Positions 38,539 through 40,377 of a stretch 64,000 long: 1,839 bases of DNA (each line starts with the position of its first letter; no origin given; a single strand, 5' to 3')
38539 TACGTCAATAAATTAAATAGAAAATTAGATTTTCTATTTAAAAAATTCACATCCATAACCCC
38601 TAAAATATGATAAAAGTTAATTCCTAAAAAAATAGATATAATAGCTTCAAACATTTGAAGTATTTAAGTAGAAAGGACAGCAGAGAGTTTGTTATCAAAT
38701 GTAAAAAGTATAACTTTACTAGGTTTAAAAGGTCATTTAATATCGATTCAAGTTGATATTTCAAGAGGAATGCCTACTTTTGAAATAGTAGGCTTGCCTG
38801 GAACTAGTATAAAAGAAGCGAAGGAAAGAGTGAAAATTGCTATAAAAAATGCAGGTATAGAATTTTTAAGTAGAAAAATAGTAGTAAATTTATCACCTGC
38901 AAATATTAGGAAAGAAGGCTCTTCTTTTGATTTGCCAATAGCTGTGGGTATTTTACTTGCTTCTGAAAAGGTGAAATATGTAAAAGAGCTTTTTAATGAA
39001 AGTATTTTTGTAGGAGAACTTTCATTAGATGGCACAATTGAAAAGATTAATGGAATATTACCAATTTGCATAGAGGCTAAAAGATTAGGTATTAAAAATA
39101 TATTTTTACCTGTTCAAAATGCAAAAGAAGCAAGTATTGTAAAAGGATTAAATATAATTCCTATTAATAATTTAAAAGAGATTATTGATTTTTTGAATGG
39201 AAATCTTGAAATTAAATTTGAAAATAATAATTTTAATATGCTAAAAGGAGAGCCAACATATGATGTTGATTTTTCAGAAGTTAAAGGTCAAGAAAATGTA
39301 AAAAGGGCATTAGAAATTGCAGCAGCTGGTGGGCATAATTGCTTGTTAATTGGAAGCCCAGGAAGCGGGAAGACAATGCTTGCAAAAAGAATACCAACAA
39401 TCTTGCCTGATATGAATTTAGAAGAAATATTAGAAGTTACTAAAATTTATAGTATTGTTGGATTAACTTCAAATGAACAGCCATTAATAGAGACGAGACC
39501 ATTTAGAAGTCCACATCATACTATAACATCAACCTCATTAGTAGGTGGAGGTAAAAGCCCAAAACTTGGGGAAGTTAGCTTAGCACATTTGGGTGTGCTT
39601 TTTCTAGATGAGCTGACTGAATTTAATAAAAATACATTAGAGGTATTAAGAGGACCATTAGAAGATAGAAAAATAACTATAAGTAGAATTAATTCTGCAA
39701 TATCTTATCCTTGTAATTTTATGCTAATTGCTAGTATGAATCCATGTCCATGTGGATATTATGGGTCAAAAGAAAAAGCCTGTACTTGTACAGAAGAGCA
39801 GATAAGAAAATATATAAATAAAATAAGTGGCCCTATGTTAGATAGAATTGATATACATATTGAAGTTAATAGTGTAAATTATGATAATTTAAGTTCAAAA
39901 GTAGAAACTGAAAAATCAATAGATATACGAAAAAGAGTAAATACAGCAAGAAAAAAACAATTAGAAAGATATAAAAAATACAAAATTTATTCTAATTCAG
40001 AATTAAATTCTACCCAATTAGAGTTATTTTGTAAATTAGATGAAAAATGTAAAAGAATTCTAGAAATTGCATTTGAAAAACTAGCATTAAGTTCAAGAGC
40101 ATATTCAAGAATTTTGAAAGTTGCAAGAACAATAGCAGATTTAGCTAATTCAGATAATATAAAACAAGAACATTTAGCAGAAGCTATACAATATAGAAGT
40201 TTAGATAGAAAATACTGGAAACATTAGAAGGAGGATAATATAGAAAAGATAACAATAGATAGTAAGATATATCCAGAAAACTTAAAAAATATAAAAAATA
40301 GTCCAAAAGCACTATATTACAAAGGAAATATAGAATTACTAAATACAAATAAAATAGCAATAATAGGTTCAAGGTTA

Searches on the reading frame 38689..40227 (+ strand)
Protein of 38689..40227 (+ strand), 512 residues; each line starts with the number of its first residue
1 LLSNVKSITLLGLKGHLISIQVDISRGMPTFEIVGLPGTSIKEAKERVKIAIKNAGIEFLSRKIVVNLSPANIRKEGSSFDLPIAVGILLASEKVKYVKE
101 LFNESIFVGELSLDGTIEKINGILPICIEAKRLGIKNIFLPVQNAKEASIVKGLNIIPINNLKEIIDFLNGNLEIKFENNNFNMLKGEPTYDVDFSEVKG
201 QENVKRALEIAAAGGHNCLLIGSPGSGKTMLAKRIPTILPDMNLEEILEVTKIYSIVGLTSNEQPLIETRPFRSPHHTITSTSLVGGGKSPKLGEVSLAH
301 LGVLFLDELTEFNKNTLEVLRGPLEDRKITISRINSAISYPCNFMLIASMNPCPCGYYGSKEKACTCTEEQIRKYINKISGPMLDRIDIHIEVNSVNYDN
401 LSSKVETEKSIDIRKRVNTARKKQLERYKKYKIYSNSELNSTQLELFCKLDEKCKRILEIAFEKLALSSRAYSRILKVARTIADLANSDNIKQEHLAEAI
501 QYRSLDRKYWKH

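Call 8: search_protein_families(library=ncbifam, proteins=[window:38689-40227:+])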
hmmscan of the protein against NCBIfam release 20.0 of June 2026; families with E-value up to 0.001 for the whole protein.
window:38689-40227:+ (512 aa): 14 families
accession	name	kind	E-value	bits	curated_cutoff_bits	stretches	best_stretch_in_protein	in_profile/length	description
TIGR00368.1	TIGR00368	hypoth_equivalog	9.9e-193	641.2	362.4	1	7-503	3-499/499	YifB family Mg chelatase-like AAA ATPase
NF007365.0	PRK09862.1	equivalog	2.9e-136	455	530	1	2-508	3-497/506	YifB family Mg chelatase-like AAA ATPase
TIGR02902.1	spore_lonB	equivalog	1.4e-18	66.8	723.3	2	41-168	405-529/531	ATP-dependent protease LonB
TIGR00764.1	lon_rel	equivalog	7.1e-17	61.2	516.6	2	197-252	19-74/608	ATP-dependent protease LonB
TIGR02903.1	spore_lon_C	equivalog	1.4e-13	50.3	678.8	2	194-332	152-297/615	Lon family ATP-dependent protease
TIGR02442.1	Cob-chelat-sub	hypoth_equivalog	2.1e-08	33.1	779.45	0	284-352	111-179/641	putative cobaltochelatase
TIGR00763.1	lon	equivalog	1.2e-06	27.3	608.05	1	101-167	721-792/795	endopeptidase La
TIGR02031.1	BchD-ChlD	equivalog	3.3e-06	26.1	499.55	1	204-507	3-270/608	magnesium chelatase ATPase subunit D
TIGR00416.1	sms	equivalog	3.7e-06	25.9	403.05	1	53-166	347-454/454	DNA repair protein RadA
NF000868.0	PRK00080.1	equivalog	5.7e-06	25.5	282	0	195-237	24-73/330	Holliday junction branch migration DNA helicase RuvB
NF038308.1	RNA_repair_RtcR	equivalog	1.8e-05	23.8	650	0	287-349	265-325/530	RNA repair transcriptional activator RtcR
TIGR00635.1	ruvB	equivalog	6.4e-05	22.1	299.05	0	195-235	3-50/305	Holliday junction branch migration DNA helicase RuvB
NF003515.0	PRK05182.2-1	equivalog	0.00034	20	406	1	395-488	188-280/314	DNA-directed RNA polymerase subunit alpha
TIGR02788.1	VirB11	equivalog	0.00057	19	249.95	0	190-267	119-194/308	P-type DNA transfer ATPase VirB11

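Call 10: find_encoding_contigs(protein=window:38689-40227:+, flank=3000, max_places=10)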
Protein window:38689-40227:+ (512 aa): 13 contigs read that carry it; 9 places shown.
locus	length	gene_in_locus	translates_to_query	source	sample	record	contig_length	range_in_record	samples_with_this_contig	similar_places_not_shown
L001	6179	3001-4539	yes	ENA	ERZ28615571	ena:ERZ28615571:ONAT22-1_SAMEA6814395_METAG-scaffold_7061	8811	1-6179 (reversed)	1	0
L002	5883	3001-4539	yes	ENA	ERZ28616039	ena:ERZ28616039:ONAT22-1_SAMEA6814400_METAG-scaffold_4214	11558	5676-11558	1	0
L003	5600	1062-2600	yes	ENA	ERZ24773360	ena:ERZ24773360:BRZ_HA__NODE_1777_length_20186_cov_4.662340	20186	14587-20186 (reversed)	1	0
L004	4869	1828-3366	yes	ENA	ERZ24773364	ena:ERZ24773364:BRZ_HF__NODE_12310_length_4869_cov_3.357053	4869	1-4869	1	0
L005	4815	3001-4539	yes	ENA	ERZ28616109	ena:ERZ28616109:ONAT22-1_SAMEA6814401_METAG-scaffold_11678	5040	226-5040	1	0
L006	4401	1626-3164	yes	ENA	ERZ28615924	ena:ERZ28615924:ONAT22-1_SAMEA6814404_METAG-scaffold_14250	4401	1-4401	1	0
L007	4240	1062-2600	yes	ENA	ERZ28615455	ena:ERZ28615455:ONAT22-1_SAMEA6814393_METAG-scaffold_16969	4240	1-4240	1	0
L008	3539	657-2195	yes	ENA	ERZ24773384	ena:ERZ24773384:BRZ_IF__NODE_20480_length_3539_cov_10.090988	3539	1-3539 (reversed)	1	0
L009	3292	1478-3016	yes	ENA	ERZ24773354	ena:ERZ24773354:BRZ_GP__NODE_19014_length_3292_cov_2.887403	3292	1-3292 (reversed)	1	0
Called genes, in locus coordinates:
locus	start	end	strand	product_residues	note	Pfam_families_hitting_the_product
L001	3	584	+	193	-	PF03848:TehB, PF13489:Methyltransf_23 (weak), PF13847:Methyltransf_31 (weak), PF08241:Methyltransf_11 (weak), PF08242:Methyltransf_12 (weak), PF13649:Methyltransf_25 (weak)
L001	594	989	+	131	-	PF04266:ASCH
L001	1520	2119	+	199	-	PF01725:Ham1p_like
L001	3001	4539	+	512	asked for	PF05362:Lon_C (weak), PF13541:ChlI, PF00493:MCM (faint), PF00158:Sigma54_activat (weak), PF01078:Mg_chelatase, PF07728:AAA_5, PF13335:Mg_chelatase_C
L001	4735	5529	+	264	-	PF02481:DNA_processg_A, PF17782:WHD_DprA (weak)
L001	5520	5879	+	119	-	PF08378:NERD (weak), PF02021:UPF0102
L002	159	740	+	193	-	PF03848:TehB, PF13489:Methyltransf_23 (weak), PF13847:Methyltransf_31 (weak), PF08241:Methyltransf_11 (weak), PF08242:Methyltransf_12 (weak), PF13649:Methyltransf_25 (weak)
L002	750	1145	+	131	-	PF04266:ASCH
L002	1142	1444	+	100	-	-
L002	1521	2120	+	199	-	PF01725:Ham1p_like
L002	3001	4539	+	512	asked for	PF05362:Lon_C (weak), PF13541:ChlI, PF00493:MCM (faint), PF00158:Sigma54_activat (weak), PF01078:Mg_chelatase, PF07728:AAA_5, PF13335:Mg_chelatase_C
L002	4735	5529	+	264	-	PF02481:DNA_processg_A, PF17782:WHD_DprA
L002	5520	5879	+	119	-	PF08378:NERD (weak), PF02021:UPF0102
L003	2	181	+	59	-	?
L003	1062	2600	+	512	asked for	PF05362:Lon_C (weak), PF13541:ChlI, PF00493:MCM (faint), PF00158:Sigma54_activat (weak), PF01078:Mg_chelatase, PF07728:AAA_5, PF13335:Mg_chelatase_C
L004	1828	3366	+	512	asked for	PF05362:Lon_C (weak), PF13541:ChlI, PF00493:MCM (faint), PF00158:Sigma54_activat (weak), PF01078:Mg_chelatase, PF07728:AAA_5, PF13335:Mg_chelatase_C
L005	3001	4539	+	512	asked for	PF05362:Lon_C (weak), PF13541:ChlI, PF00493:MCM (faint), PF00158:Sigma54_activat (weak), PF01078:Mg_chelatase, PF07728:AAA_5, PF13335:Mg_chelatase_C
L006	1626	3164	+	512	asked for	PF05362:Lon_C (weak), PF13541:ChlI, PF00493:MCM (faint), PF00158:Sigma54_activat (weak), PF01078:Mg_chelatase, PF07728:AAA_5, PF13335:Mg_chelatase_C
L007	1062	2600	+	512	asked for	PF05362:Lon_C (weak), PF13541:ChlI, PF00493:MCM (faint), PF00158:Sigma54_activat (weak), PF01078:Mg_chelatase, PF07728:AAA_5, PF13335:Mg_chelatase_C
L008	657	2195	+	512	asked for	PF05362:Lon_C (weak), PF13541:ChlI, PF00493:MCM (faint), PF00158:Sigma54_activat (weak), PF01078:Mg_chelatase, PF07728:AAA_5, PF13335:Mg_chelatase_C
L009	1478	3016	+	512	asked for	PF05362:Lon_C (weak), PF13541:ChlI, PF00493:MCM (faint), PF00158:Sigma54_activat (weak), PF01078:Mg_chelatase, PF07728:AAA_5, PF13335:Mg_chelatase_C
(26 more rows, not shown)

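Call 13: find_homologous_proteins(query=window:38689-40227:+, max_evalue=1e-50)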
Query window:38689-40227:+ (512 aa): 8000 proteins with E <= 1e-50 among 8000 candidates; the best 120 are listed.
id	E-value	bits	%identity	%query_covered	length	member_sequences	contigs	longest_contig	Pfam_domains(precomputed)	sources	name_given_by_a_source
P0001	0.0e+0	1111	99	100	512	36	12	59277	PF00158.33,PF13335.13,PF05362.20,PF00493.30,PF07728.21,PF01078.28,PF13541.13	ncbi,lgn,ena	-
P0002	2.1e-239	813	72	100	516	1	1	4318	PF00158.33,PF13335.13,PF05362.20,PF00493.30,PF07728.21,PF01078.28,PF13541.13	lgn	-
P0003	2.0e-228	777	69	100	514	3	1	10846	PF13335.13,PF05362.20,PF00493.30,PF07728.21,PF01078.28,PF13541.13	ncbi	-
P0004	2.5e-228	777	69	100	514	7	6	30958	PF13335.13,PF05362.20,PF00493.30,PF07728.21,PF01078.28,PF13541.13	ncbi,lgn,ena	-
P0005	4.1e-226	769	69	100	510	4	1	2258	PF13335.13,PF05362.20,PF00493.30,PF07728.21,PF01078.28,PF13541.13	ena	-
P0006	4.2e-226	769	67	100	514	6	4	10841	PF13335.13,PF05362.20,PF00493.30,PF07728.21,PF01078.28,PF13541.13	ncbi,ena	-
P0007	4.5e-226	769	69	100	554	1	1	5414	PF13335.13,PF05362.20,PF00493.30,PF07728.21,PF01078.28,PF13541.13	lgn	-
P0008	6.2e-226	769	67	100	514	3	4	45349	PF13335.13,PF05362.20,PF00493.30,PF07728.21,PF01078.28,PF13541.13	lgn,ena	-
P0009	1.1e-225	768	68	100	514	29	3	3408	PF00158.33,PF13335.13,PF05362.20,PF00493.30,PF07728.21,PF01078.28,PF13541.13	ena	-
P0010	1.1e-225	768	68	100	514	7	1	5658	PF13335.13,PF05362.20,PF00493.30,PF07728.21,PF01078.28,PF13541.13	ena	-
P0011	1.2e-225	768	68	100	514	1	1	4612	PF00158.33,PF13335.13,PF05362.20,PF00493.30,PF07728.21,PF01078.28,PF13541.13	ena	-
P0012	2.5e-225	767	70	100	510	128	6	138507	PF13335.13,PF05362.20,PF00493.30,PF07728.21,PF01078.28,PF13541.13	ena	-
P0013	1.6e-224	764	68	100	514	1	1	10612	PF13335.13,PF05362.20,PF00493.30,PF07728.21,PF01078.28,PF13541.13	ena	-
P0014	2.0e-223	761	68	99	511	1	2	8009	PF00158.33,PF13335.13,PF05362.20,PF07728.21,PF01078.28,PF13541.13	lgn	-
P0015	2.0e-223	761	68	100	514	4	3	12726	PF00158.33,PF13335.13,PF05362.20,PF00493.30,PF07728.21,PF01078.28,PF13541.13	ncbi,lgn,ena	-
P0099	4.1e-214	730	64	100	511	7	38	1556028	PF13335.13,PF05362.20,PF00493.30,PF07728.21,PF01078.28,PF13541.13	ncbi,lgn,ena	-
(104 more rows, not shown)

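Call 14: list_cluster_members(proteins=[P0001])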
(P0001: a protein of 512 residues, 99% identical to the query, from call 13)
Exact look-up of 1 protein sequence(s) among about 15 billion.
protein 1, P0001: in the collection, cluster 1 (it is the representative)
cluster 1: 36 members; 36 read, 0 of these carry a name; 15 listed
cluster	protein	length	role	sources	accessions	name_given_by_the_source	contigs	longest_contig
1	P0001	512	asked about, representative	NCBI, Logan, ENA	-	-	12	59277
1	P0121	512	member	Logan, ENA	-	-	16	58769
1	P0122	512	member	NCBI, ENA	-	-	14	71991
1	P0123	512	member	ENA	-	-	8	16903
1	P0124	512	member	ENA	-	-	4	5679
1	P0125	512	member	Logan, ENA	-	-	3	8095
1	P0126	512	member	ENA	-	-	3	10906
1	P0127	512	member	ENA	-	-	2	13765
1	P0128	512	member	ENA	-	-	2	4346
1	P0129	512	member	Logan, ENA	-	-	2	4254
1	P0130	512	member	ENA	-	-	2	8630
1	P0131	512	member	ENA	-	-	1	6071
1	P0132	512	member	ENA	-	-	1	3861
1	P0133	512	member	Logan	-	-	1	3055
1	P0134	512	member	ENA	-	-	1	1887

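Call 15: find_encoding_contigs(protein=P0001, flank=2500, max_places=10)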
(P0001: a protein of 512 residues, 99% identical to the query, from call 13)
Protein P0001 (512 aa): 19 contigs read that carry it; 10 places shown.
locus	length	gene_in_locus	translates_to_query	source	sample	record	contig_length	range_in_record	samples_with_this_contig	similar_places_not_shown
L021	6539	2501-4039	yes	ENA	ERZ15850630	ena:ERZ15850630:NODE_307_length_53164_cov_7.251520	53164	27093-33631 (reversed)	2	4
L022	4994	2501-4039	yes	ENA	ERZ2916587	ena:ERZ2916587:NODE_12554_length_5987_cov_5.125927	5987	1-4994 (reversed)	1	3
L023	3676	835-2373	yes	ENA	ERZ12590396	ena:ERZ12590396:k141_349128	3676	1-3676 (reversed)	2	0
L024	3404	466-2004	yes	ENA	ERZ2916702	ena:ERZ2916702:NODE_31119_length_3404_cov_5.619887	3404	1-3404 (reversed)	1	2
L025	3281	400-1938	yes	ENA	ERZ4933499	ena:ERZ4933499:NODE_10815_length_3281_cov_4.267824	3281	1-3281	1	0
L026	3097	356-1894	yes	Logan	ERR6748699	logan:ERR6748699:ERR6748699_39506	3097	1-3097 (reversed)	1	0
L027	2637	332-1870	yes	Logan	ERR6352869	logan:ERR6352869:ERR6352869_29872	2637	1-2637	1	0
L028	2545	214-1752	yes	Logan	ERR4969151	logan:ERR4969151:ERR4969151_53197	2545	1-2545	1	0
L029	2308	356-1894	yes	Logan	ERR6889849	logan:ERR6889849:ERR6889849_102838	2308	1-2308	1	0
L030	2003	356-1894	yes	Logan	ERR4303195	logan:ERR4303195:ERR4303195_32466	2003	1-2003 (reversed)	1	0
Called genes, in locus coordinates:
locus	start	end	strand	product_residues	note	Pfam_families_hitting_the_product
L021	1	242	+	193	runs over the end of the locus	PF03848:TehB, PF13847:Methyltransf_31 (weak), PF08241:Methyltransf_11 (weak), PF08242:Methyltransf_12 (weak), PF13649:Methyltransf_25 (weak)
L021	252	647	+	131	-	PF04266:ASCH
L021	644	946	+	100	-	-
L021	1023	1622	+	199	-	PF01725:Ham1p_like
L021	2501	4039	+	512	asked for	PF05362:Lon_C (weak), PF13541:ChlI, PF00493:MCM (faint), PF00158:Sigma54_activat (weak), PF01078:Mg_chelatase, PF07728:AAA_5, PF13335:Mg_chelatase_C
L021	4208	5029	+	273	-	PF02481:DNA_processg_A, PF17782:WHD_DprA (weak)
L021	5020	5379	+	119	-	PF08378:NERD (weak), PF02021:UPF0102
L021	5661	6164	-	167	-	-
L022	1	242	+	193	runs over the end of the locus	PF03848:TehB, PF13847:Methyltransf_31 (weak), PF08241:Methyltransf_11 (weak), PF08242:Methyltransf_12 (weak), PF13649:Methyltransf_25 (weak)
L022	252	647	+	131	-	PF04266:ASCH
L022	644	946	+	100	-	-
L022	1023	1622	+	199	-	PF01725:Ham1p_like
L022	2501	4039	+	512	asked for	PF05362:Lon_C (weak), PF13541:ChlI, PF00493:MCM (faint), PF00158:Sigma54_activat (weak), PF01078:Mg_chelatase, PF07728:AAA_5, PF13335:Mg_chelatase_C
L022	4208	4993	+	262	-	?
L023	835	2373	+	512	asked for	PF05362:Lon_C (weak), PF13541:ChlI, PF00493:MCM (faint), PF00158:Sigma54_activat (weak), PF01078:Mg_chelatase, PF07728:AAA_5, PF13335:Mg_chelatase_C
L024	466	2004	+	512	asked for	PF05362:Lon_C (weak), PF13541:ChlI, PF00493:MCM (faint), PF00158:Sigma54_activat (weak), PF01078:Mg_chelatase, PF07728:AAA_5, PF13335:Mg_chelatase_C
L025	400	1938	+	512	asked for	PF05362:Lon_C (weak), PF13541:ChlI, PF00493:MCM (faint), PF00158:Sigma54_activat (weak), PF01078:Mg_chelatase, PF07728:AAA_5, PF13335:Mg_chelatase_C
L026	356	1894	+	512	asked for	PF05362:Lon_C (weak), PF13541:ChlI, PF00493:MCM (faint), PF00158:Sigma54_activat (weak), PF01078:Mg_chelatase, PF07728:AAA_5, PF13335:Mg_chelatase_C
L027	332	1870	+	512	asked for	PF05362:Lon_C (weak), PF13541:ChlI, PF00493:MCM (faint), PF00158:Sigma54_activat (weak), PF01078:Mg_chelatase, PF07728:AAA_5, PF13335:Mg_chelatase_C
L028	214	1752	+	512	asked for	PF05362:Lon_C (weak), PF13541:ChlI, PF00493:MCM (faint), PF00158:Sigma54_activat (weak), PF01078:Mg_chelatase, PF07728:AAA_5, PF13335:Mg_chelatase_C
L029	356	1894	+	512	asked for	PF05362:Lon_C (weak), PF13541:ChlI, PF00493:MCM (faint), PF00158:Sigma54_activat (weak), PF01078:Mg_chelatase, PF07728:AAA_5, PF13335:Mg_chelatase_C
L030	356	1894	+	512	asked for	PF05362:Lon_C (weak), PF13541:ChlI, PF00493:MCM (faint), PF00158:Sigma54_activat (weak), PF01078:Mg_chelatase, PF07728:AAA_5, PF13335:Mg_chelatase_C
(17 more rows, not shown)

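Call 16: find_encoding_contigs(protein=P0121, flank=2500, max_places=10)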
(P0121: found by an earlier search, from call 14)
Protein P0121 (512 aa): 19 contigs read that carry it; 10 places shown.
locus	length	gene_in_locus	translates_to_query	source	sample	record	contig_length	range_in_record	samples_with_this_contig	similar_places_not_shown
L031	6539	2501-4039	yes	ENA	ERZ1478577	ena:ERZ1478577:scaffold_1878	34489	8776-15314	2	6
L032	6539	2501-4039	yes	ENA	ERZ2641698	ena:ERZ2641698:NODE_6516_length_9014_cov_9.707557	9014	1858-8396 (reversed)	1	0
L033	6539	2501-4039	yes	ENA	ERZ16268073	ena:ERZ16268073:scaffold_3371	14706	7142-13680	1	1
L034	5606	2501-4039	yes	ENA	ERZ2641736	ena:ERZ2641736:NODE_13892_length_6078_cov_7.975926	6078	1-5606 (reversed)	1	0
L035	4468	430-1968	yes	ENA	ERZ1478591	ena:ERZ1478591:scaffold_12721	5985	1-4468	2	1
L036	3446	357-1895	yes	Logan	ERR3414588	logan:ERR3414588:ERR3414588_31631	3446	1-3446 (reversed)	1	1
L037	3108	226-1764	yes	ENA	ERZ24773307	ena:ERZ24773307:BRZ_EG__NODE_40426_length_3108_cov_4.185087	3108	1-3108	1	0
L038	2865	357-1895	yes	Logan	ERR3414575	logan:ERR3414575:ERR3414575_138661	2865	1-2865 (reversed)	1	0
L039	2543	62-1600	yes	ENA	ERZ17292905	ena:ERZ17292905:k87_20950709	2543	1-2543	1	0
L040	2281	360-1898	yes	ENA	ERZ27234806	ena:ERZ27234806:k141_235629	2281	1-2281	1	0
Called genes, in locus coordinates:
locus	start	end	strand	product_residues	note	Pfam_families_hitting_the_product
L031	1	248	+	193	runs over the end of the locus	PF03848:TehB, PF13847:Methyltransf_31 (weak), PF08241:Methyltransf_11 (weak), PF08242:Methyltransf_12 (weak), PF13649:Methyltransf_25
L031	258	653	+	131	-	PF04266:ASCH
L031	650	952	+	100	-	-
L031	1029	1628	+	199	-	PF01725:Ham1p_like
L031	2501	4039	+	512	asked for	PF05362:Lon_C (weak), PF13541:ChlI, PF00493:MCM (faint), PF00158:Sigma54_activat (weak), PF01078:Mg_chelatase, PF07728:AAA_5, PF13335:Mg_chelatase_C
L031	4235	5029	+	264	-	PF02481:DNA_processg_A, PF17782:WHD_DprA (weak)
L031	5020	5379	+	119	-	PF08378:NERD (weak), PF02021:UPF0102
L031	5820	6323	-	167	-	-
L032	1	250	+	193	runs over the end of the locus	PF03848:TehB, PF13847:Methyltransf_31 (weak), PF08241:Methyltransf_11 (weak), PF08242:Methyltransf_12 (weak), PF13649:Methyltransf_25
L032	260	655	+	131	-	PF04266:ASCH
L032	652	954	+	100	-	-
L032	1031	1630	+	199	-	PF01725:Ham1p_like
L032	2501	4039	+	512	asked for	PF05362:Lon_C (weak), PF13541:ChlI, PF00493:MCM (faint), PF00158:Sigma54_activat (weak), PF01078:Mg_chelatase, PF07728:AAA_5, PF13335:Mg_chelatase_C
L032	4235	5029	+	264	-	PF02481:DNA_processg_A, PF17782:WHD_DprA (weak)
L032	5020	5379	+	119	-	PF08378:NERD (weak), PF02021:UPF0102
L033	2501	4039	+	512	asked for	PF05362:Lon_C (weak), PF13541:ChlI, PF00493:MCM (faint), PF00158:Sigma54_activat (weak), PF01078:Mg_chelatase, PF07728:AAA_5, PF13335:Mg_chelatase_C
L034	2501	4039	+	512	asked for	PF05362:Lon_C (weak), PF13541:ChlI, PF00493:MCM (faint), PF00158:Sigma54_activat (weak), PF01078:Mg_chelatase, PF07728:AAA_5, PF13335:Mg_chelatase_C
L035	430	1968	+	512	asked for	PF05362:Lon_C (weak), PF13541:ChlI, PF00493:MCM (faint), PF00158:Sigma54_activat (weak), PF01078:Mg_chelatase, PF07728:AAA_5, PF13335:Mg_chelatase_C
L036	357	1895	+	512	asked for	PF05362:Lon_C (weak), PF13541:ChlI, PF00493:MCM (faint), PF00158:Sigma54_activat (weak), PF01078:Mg_chelatase, PF07728:AAA_5, PF13335:Mg_chelatase_C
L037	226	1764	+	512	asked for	PF05362:Lon_C (weak), PF13541:ChlI, PF00493:MCM (faint), PF00158:Sigma54_activat (weak), PF01078:Mg_chelatase, PF07728:AAA_5, PF13335:Mg_chelatase_C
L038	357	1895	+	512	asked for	PF05362:Lon_C (weak), PF13541:ChlI, PF00493:MCM (faint), PF00158:Sigma54_activat (weak), PF01078:Mg_chelatase, PF07728:AAA_5, PF13335:Mg_chelatase_C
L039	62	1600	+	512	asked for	PF05362:Lon_C (weak), PF13541:ChlI, PF00493:MCM (faint), PF00158:Sigma54_activat (weak), PF01078:Mg_chelatase, PF07728:AAA_5, PF13335:Mg_chelatase_C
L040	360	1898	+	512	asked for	PF05362:Lon_C (weak), PF13541:ChlI, PF00493:MCM (faint), PF00158:Sigma54_activat (weak), PF01078:Mg_chelatase, PF07728:AAA_5, PF13335:Mg_chelatase_C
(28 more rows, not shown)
